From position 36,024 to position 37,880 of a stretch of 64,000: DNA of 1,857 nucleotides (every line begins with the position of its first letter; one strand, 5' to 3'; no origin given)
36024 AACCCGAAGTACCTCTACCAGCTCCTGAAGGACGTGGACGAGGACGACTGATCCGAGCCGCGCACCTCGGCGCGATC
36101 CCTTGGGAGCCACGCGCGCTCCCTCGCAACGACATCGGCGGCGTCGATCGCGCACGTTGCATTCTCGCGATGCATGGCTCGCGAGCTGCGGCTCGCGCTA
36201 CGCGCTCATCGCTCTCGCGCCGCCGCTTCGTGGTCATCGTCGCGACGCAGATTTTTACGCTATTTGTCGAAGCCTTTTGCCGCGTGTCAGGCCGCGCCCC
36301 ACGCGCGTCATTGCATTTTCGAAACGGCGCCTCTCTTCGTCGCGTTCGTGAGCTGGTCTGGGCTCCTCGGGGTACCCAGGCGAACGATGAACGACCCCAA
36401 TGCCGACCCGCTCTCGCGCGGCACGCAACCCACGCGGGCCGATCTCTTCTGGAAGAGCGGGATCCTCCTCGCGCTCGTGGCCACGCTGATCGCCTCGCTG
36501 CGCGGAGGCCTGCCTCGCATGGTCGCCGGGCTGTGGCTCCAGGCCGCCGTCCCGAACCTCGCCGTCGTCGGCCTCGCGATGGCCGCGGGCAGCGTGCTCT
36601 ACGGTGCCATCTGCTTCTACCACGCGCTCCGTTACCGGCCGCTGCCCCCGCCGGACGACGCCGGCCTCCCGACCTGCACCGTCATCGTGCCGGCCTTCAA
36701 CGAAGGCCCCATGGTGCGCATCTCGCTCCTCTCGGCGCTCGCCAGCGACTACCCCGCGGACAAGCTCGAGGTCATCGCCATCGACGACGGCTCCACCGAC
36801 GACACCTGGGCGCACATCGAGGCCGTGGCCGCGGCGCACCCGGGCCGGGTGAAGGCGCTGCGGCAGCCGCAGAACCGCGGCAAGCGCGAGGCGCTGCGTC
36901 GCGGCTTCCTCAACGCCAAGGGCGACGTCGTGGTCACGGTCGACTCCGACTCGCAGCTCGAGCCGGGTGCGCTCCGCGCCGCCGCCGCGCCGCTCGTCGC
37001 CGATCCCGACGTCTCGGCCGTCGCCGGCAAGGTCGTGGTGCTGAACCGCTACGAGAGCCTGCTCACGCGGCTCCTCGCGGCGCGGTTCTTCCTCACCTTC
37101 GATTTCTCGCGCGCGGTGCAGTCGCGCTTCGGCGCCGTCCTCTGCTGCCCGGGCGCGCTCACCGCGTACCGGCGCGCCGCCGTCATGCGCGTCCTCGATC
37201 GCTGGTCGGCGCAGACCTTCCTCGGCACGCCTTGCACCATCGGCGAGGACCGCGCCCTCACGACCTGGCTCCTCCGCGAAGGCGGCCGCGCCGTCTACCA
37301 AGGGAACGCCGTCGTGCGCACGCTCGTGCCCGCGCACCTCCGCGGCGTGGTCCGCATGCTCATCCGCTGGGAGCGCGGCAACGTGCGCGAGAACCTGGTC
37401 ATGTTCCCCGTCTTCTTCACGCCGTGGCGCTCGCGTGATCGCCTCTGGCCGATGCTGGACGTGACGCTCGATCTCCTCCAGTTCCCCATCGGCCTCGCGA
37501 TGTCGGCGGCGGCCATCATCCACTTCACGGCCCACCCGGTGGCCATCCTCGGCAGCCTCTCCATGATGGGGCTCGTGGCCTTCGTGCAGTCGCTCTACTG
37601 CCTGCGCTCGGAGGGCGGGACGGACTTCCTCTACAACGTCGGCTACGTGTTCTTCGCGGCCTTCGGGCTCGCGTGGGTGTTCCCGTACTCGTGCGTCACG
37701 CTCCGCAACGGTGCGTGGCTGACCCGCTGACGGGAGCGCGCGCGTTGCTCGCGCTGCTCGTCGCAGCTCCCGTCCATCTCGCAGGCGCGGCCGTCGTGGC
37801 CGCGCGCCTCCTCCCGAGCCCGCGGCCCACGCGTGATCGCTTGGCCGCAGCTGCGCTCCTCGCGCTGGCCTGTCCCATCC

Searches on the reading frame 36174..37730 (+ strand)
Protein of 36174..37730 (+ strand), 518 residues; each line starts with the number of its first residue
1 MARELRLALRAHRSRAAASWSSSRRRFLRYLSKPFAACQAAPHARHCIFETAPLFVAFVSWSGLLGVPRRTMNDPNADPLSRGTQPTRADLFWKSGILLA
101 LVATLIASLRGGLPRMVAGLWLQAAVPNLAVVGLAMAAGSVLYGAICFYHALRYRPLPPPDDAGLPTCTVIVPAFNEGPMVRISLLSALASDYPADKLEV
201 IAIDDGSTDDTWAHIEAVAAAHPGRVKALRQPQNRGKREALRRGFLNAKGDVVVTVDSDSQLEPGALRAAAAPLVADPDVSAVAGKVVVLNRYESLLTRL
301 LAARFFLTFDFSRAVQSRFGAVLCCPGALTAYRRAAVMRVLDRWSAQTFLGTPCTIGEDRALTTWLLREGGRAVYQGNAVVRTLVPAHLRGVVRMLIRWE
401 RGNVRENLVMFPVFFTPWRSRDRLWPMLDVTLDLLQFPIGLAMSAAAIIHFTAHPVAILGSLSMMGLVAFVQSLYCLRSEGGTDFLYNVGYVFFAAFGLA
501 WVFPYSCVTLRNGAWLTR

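Call 78: search_protein_families(library=pfam, proteins=[window:36174-37730:+], max_evalue=0.001)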
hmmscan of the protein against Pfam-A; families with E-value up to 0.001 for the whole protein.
window:36174-37730:+ (518 aa): 6 families
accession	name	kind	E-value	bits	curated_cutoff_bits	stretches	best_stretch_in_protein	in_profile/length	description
PF13641.12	Glyco_tranf_2_3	-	1.9e-32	113.5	27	1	166-402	1-230/230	Glycosyltransferase like family 2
PF00535.33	Glycos_transf_2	-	1.5e-30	106.8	23.3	1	169-339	1-166/168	Glycosyl transferase family 2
PF13632.12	Glyco_trans_2_3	-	2.1e-13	51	27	1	253-458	2-183/198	Glycosyl transferase family group 2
PF03142.21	Chitin_synth_2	-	6.2e-13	48.7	27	1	251-400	203-371/527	Chitin synthase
PF13506.12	Glyco_transf_21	-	1.5e-09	38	21.7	1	237-401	18-174/174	Glycosyl transferase family 21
PF10111.15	Glyco_tranf_2_2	-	0.00096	19.1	27.3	0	190-269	23-101/276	Glycosyltransferase like family 2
